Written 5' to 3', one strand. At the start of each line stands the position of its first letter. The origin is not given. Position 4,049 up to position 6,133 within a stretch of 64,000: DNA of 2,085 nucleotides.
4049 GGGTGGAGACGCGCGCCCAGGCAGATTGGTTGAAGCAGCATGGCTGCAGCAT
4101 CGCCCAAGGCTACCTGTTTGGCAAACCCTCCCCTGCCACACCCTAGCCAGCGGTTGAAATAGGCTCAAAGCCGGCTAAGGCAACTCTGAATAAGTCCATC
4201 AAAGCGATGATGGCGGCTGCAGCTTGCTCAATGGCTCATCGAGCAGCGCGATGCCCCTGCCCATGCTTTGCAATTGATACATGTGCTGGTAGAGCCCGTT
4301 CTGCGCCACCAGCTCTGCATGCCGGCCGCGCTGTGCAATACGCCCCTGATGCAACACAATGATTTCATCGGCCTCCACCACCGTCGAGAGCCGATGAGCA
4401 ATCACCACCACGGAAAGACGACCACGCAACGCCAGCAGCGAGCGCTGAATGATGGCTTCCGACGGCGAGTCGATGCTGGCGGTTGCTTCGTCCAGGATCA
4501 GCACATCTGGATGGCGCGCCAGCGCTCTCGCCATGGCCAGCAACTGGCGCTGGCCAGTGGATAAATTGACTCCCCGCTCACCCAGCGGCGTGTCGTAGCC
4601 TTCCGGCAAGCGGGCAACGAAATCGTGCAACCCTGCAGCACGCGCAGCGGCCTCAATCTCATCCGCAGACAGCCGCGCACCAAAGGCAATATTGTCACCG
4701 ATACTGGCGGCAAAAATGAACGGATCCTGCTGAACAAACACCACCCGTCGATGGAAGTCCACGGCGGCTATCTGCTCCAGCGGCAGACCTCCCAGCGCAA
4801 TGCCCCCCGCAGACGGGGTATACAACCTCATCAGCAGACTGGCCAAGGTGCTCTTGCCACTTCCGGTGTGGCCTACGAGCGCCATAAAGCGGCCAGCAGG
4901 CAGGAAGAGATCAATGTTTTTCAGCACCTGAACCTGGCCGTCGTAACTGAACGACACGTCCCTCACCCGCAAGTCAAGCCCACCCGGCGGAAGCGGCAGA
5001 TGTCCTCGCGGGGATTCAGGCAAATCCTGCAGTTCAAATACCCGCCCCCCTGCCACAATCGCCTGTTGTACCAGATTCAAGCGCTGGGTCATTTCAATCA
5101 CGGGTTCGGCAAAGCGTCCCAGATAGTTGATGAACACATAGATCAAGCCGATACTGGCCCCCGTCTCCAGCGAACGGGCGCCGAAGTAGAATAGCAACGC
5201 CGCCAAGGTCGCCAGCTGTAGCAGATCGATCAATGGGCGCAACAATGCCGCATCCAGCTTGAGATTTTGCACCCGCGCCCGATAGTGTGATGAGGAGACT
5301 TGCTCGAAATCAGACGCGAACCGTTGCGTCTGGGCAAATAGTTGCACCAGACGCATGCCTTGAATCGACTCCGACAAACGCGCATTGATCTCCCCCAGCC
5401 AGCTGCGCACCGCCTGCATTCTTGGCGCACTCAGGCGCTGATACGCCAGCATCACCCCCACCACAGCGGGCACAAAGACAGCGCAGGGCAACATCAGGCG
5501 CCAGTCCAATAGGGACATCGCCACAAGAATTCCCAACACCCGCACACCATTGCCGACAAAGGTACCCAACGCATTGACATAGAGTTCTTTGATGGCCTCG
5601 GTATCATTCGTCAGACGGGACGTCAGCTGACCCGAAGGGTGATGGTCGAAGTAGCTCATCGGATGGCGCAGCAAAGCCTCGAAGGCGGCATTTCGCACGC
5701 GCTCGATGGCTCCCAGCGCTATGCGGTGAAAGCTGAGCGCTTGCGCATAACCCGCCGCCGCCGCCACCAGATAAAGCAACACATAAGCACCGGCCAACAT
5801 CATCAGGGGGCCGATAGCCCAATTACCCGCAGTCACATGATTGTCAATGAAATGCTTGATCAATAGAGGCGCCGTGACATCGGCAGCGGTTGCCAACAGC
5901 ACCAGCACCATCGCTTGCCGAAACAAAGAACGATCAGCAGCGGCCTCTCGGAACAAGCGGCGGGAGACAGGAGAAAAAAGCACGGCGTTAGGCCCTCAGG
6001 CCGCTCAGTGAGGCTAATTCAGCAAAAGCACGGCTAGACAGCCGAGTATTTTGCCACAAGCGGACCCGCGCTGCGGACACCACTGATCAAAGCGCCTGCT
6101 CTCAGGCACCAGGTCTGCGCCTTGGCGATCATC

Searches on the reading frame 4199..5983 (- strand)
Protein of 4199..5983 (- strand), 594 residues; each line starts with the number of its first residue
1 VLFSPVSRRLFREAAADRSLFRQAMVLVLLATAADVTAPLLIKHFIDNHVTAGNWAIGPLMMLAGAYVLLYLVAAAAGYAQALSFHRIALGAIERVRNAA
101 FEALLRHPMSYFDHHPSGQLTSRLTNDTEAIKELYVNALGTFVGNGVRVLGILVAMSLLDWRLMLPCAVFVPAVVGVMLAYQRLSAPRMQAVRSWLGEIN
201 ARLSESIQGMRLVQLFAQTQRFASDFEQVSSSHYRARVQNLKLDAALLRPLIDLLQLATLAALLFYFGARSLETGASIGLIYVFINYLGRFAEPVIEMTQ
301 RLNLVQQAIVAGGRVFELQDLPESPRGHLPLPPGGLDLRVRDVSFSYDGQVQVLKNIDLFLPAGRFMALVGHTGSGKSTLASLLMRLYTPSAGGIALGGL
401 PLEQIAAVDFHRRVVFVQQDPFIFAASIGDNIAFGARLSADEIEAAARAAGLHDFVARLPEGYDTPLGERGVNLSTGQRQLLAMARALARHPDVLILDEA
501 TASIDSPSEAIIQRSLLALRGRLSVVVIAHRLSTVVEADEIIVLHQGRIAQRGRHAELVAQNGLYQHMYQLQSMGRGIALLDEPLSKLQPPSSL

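Call 44: search_protein_families(library=ncbifam, proteins=[window:4199-5983:-], max_evalue=1e-10)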
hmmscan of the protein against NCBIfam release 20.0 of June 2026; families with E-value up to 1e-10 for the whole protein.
window:4199-5983:- (594 aa): 156 families (the best 25 are shown)
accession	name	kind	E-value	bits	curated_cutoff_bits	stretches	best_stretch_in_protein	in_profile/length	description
NF008056.1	PRK10790.1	equivalog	8.5e-174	579.3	746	1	6-578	10-581/584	SmdB family multidrug efflux ABC transporter permease/ATP-binding protein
TIGR02203.1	MsbA_lipidA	equivalog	1.1e-114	384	602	1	8-572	3-569/572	lipid A export permease/ATP-binding protein MsbA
TIGR00958.1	3a01208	subfamily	8.8e-104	348.2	874.6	1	8-568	150-710/711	antigen peptide transporter 2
TIGR02204.1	MsbA_rel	hypoth_equivalog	2.5e-101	340.1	780.4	1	17-572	16-575/576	ABC transporter, permease/ATP-binding protein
NF045513.1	HepA_fam_ABC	equivalog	6.5e-97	325.4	725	1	43-572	76-609/610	heterocyst formation ABC transporter subunit HepA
NF008381.0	PRK11176.1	equivalog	1.2e-95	321.1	867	1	8-572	14-579/582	lipid A ABC transporter ATP-binding protein/permease MsbA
NF052233.1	CphA_assoc_ABC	equivalog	1.4e-93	314.6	880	1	9-573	174-744/766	cyanophycin metabolism-associated ABC transporter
TIGR01846.1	type_I_sec_HlyB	subfamily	2.6e-89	300.4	725.55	1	17-573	137-693/694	type I secretion system permease/ATPase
NF000475.1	tet_ABC_46_B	exception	5.4e-87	292.7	1250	1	8-572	5-574/578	tetracycline efflux ABC transporter Tet(46) subunit B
TIGR03796.1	NHLM_micro_ABC1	equivalog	1.8e-83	281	853.3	1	13-568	148-708/710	NHLP family bacteriocin export ABC transporter peptidase/permease/ATPase subunit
NF008055.0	PRK10789.1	equivalog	1.3e-80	271.5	845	1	23-575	20-574/590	SmdA family multidrug ABC transporter permease/ATP-binding protein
TIGR03797.1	NHLM_micro_ABC2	equivalog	3.9e-78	263.6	709.4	1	22-572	139-685/686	NHLP bacteriocin export ABC transporter permease/ATPase subunit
NF010178.0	PRK13657.1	equivalog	5.8e-75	252.9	733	1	26-574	27-572/588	glucan ABC transporter ATP-binding protein/ permease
TIGR03375.1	type_I_sec_LssB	subfamily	1.8e-71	241.4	693.1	1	16-561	146-691/696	type I secretion system permease/ATPase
TIGR02857.1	CydD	equivalog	2.1e-70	238.2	435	1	21-544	5-529/529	thiol reductant ABC exporter subunit CydD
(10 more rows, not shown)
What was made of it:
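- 4199..5983 (-): SmdB/MdlB-like ABC half-transporter, separated from smdA by the P450-tetR pair, a PAS hybrid kinase (8290-11943, +) and an HD-GYP response regulator (6536-8101, -). NCBIfam PRK10790 SmdB at 579 bits, below the 746 cutoff (call 44).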
